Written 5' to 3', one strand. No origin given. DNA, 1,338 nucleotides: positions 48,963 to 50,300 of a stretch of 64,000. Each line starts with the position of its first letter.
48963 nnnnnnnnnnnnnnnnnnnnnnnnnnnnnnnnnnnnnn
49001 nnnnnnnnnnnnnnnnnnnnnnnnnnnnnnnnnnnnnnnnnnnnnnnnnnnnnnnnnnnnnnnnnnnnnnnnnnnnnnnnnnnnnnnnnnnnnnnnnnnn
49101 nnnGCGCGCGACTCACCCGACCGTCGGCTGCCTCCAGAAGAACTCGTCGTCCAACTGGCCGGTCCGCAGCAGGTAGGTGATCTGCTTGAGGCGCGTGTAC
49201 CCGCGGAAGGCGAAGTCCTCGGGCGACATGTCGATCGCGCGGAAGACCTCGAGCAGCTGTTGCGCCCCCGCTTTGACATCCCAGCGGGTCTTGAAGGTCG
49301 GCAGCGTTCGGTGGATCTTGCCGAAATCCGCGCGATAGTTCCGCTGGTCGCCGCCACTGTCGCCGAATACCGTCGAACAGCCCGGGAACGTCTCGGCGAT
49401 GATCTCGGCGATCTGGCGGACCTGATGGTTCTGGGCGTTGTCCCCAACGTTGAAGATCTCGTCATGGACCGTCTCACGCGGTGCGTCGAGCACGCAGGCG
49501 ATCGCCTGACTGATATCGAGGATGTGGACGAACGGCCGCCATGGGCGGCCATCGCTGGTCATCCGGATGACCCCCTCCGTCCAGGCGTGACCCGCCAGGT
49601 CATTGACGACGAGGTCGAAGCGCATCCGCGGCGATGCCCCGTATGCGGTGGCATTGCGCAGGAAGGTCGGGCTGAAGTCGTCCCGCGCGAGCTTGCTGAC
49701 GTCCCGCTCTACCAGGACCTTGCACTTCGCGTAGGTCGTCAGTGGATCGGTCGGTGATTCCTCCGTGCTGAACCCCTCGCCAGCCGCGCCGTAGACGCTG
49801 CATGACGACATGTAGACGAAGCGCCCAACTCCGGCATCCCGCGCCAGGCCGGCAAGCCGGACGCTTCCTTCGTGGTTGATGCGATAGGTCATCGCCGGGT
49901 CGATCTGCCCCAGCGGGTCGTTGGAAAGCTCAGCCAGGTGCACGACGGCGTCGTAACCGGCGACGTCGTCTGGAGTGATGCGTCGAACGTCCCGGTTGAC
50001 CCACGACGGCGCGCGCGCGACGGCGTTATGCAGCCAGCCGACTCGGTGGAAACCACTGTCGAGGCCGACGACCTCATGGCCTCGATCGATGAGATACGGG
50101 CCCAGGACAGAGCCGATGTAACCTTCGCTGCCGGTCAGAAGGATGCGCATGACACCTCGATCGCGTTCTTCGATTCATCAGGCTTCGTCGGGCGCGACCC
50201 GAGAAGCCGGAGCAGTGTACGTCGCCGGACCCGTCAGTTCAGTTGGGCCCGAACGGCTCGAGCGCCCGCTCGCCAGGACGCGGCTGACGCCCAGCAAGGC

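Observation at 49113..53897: CDP-glucose (RfbF) pathway combined with SAM C-methyltransferase, RmlC-like epimerase and two reductases: possible C-branched/methylated CDP-deoxysugar route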

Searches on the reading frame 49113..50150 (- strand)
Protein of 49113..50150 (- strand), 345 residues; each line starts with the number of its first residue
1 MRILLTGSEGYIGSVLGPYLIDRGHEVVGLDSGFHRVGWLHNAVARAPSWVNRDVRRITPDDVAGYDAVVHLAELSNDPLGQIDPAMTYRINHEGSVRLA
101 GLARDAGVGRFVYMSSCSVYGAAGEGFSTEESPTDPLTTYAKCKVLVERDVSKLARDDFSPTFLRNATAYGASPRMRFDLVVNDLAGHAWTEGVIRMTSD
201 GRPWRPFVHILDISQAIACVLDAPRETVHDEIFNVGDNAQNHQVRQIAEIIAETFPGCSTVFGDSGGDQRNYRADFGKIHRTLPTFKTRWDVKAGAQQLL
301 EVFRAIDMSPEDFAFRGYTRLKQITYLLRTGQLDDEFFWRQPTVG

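Call 5: search_protein_families(library=pfam, proteins=[window:49113-50150:-], max_evalue=0.01)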
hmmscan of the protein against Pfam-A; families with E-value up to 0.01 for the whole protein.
window:49113-50150:- (345 aa): 5 families
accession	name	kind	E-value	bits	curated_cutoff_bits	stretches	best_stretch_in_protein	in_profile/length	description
PF01370.27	Epimerase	-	1.4e-42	146.2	20.9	1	3-236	1-240/240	NAD dependent epimerase/dehydratase family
PF16363.11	GDP_Man_Dehyd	-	9.9e-16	58.5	27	1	4-248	1-259/332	GDP-mannose 4,6 dehydratase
PF04321.23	RmlD_sub_bind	-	2.9e-12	46.7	27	1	1-174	1-156/287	RmlD substrate binding domain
PF01073.25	3Beta_HSD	-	8.6e-06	25.4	22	1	5-153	2-159/280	3-beta hydroxysteroid dehydrogenase/isomerase family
PF13460.12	NAD_binding_10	-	0.0035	17.7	27.2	1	7-150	1-130/184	NAD(P)H-binding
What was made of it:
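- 49113..50150 (-): Extended SDR ('SDR345'), predicted NDP-hexose C4-dehydrogenase related to Cj1427. Intact ORF of 345 aa. PF01370, E 1.4e-42 (call 5).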

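Call 9: find_encoding_contigs(protein=window:49113-50150:-, flank=10000, max_places=6)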
Protein window:49113-50150:- (345 aa): no gene with exactly this product is on record in the collection.
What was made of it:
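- Tried and rejected: An exact look-up of the 49113 protein found nothing (call 9).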

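Call 12: search_protein_families(library=ncbifam, proteins=[window:49113-50150:-], max_evalue=0.001)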
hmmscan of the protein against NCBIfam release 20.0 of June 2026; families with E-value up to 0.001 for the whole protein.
window:49113-50150:- (345 aa): 18 families
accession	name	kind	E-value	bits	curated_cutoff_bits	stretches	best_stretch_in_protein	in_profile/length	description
TIGR01179.1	galE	equivalog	2.6e-24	85.7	262.3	2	2-176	1-183/332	UDP-glucose 4-epimerase GalE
TIGR04180.1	EDH_00030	hypoth_equivalog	6.2e-17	61.6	475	1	3-254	1-255/297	NAD-dependent 4,6-dehydratase LegB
NF007956.0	PRK10675.1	subfamily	1.4e-15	57.2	394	1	1-174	1-185/338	UDP-glucose 4-epimerase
TIGR02197.1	heptose_epim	equivalog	2.7e-15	56.3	274.6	1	3-254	1-259/316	ADP-glyceromanno-heptose 6-epimerase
NF011728.1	PRK15181.1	equivalog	2.5e-13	49.8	760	1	2-302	17-336/348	Vi polysaccharide biosynthesis UDP-N-acetylglucosaminuronic acid C-4 epimerase TviC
TIGR03466.1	HpnA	hypoth_equivalog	5e-13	48.6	367.65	1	1-159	1-160/327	hopanoid-associated sugar epimerase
NF058621.1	DiazavRedAvaA7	equivalog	1.9e-11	44.2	400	1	1-238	1-232/304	3-diazoavenalumate denitrifying reductase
TIGR01181.1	dTDP_gluc_dehyt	equivalog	3e-11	43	365.1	1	2-298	1-306/321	dTDP-glucose 4,6-dehydratase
TIGR01214.1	rmlD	equivalog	4.3e-11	42.4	224.05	1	2-187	1-168/285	dTDP-4-dehydrorhamnose reductase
NF042422.1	oxyalk_red_OleD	equivalog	3e-10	40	580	1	1-173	1-172/329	2-alkyl-3-oxoalkanoate reductase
NF008872.0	PRK11908.1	equivalog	8.9e-09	34.8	294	1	2-254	3-270/349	bifunctional UDP-4-keto-pentose/UDP-xylose synthase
NF043036.1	ErythonDh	equivalog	9.3e-08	31.6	325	1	1-159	1-168/321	D-erythronate dehydrogenase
NF052578.1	StrlDmthSdmBMthl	equivalog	2.4e-07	30.8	600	1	1-162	1-162/328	sterol demethylase protein SdmB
NF041015.1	UDPsulfquin_syn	equivalog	5.6e-07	28.9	575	1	1-36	1-36/384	UDP-sulfoquinovose synthase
NF004520.0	PRK05865.1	equivalog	4.8e-05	21.4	1509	1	1-118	1-105/854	sugar epimerase family protein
TIGR02622.1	CDP_4_6_dhtase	equivalog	0.00055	19.2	278.45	0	2-105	6-117/352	CDP-glucose 4,6-dehydratase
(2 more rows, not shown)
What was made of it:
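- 49113..50150 (-): TIGR02622 (RfbG) gives 19 bits against a cutoff of 278; galE gives 86 against 262 (call 12).
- On CDP-glucose 4,6-dehydratase RfbG (TIGR02622), tested on the 49113 product: 19.2 bits against 278.45 (call 12).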

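Call 31: search_solved_structures(query=window:49113-50150:-, show_alignments=2, max_evalue=0.00001)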
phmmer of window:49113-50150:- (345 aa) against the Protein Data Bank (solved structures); distinct sequences matched with E-value up to 0.00001: 63 (the best 60 are shown).
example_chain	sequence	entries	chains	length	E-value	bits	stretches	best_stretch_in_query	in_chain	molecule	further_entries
6vo6_A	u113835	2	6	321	1e-27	100.4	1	2-306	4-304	Putative sugar-nucleotide epimerase/dehydratease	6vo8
6wjb_A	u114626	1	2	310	4.7e-21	78.5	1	2-235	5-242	NAD-dependent epimerase/dehydratase family protein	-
6wj9_A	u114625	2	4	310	4.4e-20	75.3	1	2-235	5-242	NAD-dependent epimerase/dehydratase family protein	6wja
10ke_A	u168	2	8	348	4.9e-17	65.3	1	3-297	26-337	Capsular polysaccharide biosynthesis protein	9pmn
8rdg_A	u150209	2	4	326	5.7e-17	65.1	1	1-267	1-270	SDR family NAD(P)-dependent oxidoreductase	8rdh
8rdi_A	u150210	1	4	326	2.1e-16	63.2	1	1-267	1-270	SDR family NAD(P)-dependent oxidoreductase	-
5gy7_A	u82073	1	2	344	2.6e-16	62.9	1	1-249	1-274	UDP-glucose 4-epimerase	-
7ys8_A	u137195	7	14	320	8.6e-16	61.2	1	1-304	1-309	UDP-glucose 4-epimerase | UDP-glucose 4-epimerase along with EC 5.1.3.2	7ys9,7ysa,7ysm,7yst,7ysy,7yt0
1udc_A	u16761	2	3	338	1.7e-15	60.2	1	1-242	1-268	UDP-GALACTOSE-4-EPIMERASE | UDP-GALACTOSE 4-EPIMERASE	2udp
1lrj_A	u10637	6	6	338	2.3e-15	59.8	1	1-242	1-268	UDP-glucose 4-epimerase | UDP-GALACTOSE 4-EPIMERASE | UDP-GALACTOSE-4-EPIMERASE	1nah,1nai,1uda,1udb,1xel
3vps_A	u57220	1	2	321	2.3e-15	59.8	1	2-276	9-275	NAD-dependent epimerase/dehydratase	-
1r6d_A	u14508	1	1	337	4.2e-15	59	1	1-283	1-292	TDP-glucose-4,6-dehydratase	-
1kvr_A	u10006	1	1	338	4.5e-15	58.9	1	1-242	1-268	UDP-GALACTOSE 4-EPIMERASE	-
1r66_A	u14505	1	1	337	4.7e-15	58.8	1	1-283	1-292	TDP-glucose-4,6-dehydratase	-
7kn1_A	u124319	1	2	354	4.8e-15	58.8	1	1-249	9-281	UDP-glucose 4-epimerase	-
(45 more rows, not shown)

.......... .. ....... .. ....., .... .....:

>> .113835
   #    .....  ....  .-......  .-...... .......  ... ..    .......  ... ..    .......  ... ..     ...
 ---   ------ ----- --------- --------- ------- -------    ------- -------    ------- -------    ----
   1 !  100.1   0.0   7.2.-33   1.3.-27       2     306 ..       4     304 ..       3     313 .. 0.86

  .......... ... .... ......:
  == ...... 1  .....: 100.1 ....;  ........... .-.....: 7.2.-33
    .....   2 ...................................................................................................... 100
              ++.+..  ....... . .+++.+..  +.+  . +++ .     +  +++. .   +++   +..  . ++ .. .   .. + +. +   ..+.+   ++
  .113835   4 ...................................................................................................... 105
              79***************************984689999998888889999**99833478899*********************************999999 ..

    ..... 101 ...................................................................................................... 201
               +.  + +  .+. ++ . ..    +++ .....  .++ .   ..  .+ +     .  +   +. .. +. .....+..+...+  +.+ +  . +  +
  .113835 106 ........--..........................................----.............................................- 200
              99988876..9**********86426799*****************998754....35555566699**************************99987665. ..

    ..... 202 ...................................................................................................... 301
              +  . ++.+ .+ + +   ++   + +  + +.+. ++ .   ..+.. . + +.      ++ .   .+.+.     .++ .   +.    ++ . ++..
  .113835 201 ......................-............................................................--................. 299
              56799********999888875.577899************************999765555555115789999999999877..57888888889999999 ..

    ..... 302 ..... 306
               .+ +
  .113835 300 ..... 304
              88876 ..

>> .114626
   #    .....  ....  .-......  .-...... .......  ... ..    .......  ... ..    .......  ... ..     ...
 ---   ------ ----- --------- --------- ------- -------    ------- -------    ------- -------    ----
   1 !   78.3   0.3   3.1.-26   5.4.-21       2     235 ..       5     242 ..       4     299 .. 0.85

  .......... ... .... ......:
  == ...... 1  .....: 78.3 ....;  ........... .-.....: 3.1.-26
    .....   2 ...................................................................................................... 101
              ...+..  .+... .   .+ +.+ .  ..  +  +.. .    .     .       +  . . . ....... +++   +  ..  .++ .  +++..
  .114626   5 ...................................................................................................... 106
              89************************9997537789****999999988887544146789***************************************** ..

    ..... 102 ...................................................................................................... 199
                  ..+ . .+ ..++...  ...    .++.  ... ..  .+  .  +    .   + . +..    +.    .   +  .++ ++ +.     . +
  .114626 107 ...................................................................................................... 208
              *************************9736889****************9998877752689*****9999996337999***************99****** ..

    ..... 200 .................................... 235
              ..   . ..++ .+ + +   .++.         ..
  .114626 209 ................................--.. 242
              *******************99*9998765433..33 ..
